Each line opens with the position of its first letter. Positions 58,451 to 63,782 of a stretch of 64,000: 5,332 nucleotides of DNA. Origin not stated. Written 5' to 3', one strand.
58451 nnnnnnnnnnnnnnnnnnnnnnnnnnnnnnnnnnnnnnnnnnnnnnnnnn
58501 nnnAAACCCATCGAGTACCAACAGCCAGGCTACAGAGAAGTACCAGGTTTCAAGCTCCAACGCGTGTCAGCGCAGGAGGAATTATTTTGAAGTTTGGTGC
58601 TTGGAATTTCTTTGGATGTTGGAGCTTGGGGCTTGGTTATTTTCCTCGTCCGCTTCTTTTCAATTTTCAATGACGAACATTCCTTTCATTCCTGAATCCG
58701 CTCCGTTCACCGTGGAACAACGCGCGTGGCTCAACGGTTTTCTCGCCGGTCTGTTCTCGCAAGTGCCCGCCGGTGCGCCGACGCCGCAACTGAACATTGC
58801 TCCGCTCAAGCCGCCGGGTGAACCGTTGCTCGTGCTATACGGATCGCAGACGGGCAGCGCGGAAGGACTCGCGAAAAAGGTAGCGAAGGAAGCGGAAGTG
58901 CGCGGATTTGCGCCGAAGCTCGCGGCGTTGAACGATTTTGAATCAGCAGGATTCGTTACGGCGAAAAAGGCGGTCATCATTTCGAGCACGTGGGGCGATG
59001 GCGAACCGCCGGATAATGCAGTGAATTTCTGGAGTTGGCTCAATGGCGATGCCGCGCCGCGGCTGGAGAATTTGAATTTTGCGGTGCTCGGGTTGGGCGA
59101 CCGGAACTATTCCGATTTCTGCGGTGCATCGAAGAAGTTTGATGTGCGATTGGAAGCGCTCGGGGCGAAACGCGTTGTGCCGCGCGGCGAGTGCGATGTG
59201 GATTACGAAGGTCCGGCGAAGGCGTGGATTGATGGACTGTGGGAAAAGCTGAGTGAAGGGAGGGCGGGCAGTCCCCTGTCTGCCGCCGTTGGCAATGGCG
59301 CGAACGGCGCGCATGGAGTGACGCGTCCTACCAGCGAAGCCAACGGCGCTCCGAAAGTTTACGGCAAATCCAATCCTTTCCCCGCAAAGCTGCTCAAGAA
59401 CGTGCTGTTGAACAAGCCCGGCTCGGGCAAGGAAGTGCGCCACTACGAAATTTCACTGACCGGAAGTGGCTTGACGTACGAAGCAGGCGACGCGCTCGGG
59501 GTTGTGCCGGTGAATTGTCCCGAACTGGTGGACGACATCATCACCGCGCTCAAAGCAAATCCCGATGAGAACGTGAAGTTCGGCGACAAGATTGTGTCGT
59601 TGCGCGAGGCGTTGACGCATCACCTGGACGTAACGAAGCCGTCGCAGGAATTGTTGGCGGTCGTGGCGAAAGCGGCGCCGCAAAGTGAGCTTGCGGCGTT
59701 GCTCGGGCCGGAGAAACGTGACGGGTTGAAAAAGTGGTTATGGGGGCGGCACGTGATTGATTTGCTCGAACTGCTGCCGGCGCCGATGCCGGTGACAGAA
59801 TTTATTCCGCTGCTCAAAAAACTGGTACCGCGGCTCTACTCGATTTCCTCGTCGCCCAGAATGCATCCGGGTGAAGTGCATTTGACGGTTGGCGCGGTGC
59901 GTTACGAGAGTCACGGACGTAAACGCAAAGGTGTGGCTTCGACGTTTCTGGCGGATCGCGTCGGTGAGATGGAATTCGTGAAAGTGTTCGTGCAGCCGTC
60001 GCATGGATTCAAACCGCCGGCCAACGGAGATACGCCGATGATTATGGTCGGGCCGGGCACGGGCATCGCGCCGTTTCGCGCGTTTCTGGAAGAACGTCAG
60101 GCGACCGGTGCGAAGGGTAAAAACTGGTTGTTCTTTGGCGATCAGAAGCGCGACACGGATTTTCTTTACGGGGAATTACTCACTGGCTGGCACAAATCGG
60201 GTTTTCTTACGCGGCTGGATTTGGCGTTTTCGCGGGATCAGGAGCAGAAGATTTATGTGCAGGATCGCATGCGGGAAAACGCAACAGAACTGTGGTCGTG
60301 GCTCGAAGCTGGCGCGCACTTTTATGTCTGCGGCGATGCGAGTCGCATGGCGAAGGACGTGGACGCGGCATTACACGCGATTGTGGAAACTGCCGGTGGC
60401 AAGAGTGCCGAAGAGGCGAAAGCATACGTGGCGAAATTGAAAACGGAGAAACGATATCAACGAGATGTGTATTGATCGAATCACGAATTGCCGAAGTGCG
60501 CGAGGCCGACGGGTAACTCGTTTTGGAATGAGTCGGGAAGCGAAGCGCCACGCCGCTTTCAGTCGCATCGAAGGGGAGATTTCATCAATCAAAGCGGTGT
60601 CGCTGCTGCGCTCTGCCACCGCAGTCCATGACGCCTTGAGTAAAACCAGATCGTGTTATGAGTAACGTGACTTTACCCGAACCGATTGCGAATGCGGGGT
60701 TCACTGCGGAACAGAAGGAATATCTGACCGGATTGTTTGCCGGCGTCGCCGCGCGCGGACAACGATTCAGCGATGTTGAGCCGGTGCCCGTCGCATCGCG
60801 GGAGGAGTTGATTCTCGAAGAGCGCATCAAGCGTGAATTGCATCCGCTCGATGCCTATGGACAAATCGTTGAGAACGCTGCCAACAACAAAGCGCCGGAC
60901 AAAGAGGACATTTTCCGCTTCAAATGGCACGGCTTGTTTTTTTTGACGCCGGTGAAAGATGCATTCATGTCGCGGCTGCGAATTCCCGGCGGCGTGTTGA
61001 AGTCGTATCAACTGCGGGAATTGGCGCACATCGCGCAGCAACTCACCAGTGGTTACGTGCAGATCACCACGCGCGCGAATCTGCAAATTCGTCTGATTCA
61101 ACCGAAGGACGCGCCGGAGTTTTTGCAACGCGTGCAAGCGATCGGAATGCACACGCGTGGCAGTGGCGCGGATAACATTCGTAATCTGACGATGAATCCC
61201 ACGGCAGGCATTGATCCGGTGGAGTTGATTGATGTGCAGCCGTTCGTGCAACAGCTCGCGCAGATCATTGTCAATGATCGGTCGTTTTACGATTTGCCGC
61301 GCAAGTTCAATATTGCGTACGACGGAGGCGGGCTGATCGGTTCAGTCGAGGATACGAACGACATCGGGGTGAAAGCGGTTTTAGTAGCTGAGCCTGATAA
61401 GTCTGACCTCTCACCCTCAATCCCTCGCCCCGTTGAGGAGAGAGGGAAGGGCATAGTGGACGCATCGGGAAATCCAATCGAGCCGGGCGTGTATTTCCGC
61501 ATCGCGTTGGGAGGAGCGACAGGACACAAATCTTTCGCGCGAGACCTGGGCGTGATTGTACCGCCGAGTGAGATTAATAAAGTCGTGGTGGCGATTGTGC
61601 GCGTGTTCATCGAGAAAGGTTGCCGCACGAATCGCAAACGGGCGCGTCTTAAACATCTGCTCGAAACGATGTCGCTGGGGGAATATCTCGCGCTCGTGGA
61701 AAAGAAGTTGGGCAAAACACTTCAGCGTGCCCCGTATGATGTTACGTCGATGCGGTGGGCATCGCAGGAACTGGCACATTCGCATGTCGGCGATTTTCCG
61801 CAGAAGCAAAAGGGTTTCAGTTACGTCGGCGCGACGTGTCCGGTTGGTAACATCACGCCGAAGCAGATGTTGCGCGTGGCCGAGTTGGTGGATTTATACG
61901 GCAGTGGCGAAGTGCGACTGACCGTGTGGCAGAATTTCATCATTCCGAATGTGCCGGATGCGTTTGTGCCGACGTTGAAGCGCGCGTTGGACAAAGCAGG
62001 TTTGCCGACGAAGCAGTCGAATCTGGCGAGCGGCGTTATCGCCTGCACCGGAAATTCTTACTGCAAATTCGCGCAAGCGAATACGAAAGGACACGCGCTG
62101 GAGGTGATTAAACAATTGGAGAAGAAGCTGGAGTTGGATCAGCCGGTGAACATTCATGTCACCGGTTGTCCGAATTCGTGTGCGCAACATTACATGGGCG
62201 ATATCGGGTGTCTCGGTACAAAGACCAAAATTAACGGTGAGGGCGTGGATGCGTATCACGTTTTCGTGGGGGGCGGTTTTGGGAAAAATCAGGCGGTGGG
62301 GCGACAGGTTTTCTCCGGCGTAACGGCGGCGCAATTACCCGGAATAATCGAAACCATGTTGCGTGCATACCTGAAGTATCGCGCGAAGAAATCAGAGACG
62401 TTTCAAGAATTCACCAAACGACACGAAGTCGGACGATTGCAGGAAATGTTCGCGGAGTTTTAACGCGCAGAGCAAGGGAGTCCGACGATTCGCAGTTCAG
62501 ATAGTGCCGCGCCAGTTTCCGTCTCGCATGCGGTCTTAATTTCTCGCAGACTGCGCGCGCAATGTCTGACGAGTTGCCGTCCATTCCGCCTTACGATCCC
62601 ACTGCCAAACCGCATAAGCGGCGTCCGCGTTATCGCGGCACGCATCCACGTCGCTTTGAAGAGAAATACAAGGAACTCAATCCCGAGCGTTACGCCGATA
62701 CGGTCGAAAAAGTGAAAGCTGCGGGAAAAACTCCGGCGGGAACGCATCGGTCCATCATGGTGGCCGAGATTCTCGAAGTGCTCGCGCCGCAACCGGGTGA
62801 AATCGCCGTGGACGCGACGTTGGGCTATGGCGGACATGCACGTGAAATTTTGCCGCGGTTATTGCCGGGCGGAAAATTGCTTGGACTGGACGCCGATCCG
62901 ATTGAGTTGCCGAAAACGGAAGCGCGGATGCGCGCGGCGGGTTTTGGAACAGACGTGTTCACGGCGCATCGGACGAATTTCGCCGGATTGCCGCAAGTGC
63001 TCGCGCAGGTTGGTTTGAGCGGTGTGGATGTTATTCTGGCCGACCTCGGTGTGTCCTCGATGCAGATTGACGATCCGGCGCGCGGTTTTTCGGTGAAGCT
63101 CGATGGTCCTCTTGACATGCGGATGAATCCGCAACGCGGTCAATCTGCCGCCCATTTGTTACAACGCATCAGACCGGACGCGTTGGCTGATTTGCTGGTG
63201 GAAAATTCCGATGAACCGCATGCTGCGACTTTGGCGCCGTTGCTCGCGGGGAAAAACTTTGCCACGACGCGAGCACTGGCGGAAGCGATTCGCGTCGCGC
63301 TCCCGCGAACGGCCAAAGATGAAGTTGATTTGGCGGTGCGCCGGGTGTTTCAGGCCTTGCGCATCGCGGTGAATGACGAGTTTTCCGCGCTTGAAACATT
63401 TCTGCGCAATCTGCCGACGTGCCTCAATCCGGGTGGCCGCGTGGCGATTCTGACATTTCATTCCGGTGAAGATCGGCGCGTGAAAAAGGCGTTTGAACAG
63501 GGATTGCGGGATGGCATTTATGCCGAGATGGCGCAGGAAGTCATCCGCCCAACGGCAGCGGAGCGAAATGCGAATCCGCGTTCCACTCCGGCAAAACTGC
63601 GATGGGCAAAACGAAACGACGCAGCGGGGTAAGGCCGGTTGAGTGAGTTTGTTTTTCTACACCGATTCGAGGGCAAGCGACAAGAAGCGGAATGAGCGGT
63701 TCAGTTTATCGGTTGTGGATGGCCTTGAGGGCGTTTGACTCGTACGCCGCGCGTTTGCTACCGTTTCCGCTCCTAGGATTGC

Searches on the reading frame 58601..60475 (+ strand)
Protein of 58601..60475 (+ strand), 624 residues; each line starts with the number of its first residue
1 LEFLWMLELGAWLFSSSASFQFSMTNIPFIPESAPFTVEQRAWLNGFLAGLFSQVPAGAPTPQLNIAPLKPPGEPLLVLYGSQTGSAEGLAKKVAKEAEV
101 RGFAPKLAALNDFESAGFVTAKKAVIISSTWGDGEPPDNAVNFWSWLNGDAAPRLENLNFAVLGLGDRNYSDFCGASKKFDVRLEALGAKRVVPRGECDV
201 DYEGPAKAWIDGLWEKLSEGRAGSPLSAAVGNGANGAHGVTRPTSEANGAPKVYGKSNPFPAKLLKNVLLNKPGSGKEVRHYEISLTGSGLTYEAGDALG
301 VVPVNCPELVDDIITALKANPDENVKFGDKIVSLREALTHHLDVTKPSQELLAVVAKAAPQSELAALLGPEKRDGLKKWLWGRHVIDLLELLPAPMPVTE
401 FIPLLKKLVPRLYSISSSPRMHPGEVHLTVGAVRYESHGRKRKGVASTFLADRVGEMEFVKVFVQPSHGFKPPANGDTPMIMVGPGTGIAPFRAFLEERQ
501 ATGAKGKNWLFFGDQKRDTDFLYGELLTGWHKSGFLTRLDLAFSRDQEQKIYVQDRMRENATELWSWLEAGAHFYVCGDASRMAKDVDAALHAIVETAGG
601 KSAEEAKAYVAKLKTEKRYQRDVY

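Call 42: search_protein_families(library=pfam, proteins=[window:58601-60475:+], max_evalue=0.0001)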
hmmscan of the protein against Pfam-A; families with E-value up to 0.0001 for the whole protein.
window:58601-60475:+ (624 aa): 3 families
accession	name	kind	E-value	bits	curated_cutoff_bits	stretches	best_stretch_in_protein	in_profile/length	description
PF00258.30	Flavodoxin_1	-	3.5e-37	128.2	25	1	78-202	1-131/143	Flavodoxin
PF00667.26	FAD_binding_1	-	1.5e-35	123.2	32.3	1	256-449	5-222/222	FAD binding domain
PF00175.26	NAD_binding_1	-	3.6e-16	60.2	22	1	482-587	1-107/109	Oxidoreductase NAD-binding domain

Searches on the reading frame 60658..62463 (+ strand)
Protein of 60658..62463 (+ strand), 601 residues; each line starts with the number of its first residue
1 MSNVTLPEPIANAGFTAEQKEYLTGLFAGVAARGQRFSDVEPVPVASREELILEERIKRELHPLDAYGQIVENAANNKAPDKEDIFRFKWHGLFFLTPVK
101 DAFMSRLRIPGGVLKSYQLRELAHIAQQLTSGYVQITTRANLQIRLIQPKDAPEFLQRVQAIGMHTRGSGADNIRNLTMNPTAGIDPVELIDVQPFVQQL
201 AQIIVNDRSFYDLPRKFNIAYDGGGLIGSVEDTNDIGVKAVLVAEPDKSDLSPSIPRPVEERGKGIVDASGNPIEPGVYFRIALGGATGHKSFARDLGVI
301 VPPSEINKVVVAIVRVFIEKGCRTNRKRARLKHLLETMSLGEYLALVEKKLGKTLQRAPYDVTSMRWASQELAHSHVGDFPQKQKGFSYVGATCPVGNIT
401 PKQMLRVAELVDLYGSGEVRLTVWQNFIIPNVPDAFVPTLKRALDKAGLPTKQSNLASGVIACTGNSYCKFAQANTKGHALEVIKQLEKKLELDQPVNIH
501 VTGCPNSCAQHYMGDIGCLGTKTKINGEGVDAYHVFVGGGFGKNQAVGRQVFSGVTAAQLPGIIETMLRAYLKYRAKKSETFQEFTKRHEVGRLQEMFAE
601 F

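Call 42: search_protein_families(library=pfam, proteins=[window:60658-62463:+], max_evalue=0.0001)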
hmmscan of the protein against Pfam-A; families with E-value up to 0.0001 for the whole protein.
window:60658-62463:+ (601 aa): 2 families
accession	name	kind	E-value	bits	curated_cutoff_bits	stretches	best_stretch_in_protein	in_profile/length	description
PF01077.27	NIR_SIR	-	5e-42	143.5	27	2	171-354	2-157/158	Nitrite and sulphite reductase 4Fe-4S domain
PF03460.22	NIR_SIR_ferr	-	6.4e-38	128.8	24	2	381-446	2-68/69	Nitrite/Sulfite reductase ferredoxin-like half domain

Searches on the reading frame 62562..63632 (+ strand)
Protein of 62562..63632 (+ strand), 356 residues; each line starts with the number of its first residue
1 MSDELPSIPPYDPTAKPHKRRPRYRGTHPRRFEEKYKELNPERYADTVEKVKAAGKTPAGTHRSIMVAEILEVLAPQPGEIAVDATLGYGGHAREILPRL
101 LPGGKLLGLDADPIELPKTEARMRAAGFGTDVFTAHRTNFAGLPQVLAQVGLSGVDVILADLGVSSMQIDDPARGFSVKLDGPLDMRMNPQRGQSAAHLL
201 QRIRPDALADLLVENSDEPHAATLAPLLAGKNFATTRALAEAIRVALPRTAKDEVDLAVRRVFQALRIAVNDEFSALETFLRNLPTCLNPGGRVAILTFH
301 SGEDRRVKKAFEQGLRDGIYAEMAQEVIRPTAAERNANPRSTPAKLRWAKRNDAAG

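Call 42: search_protein_families(library=pfam, proteins=[window:62562-63632:+], max_evalue=0.0001)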
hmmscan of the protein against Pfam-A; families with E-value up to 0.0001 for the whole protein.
window:62562-63632:+ (356 aa): 1 family
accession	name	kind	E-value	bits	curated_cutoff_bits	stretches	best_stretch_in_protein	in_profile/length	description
PF01795.25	Methyltransf_5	-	4.1e-69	233.8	27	1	61-351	3-308/309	MraW methylase family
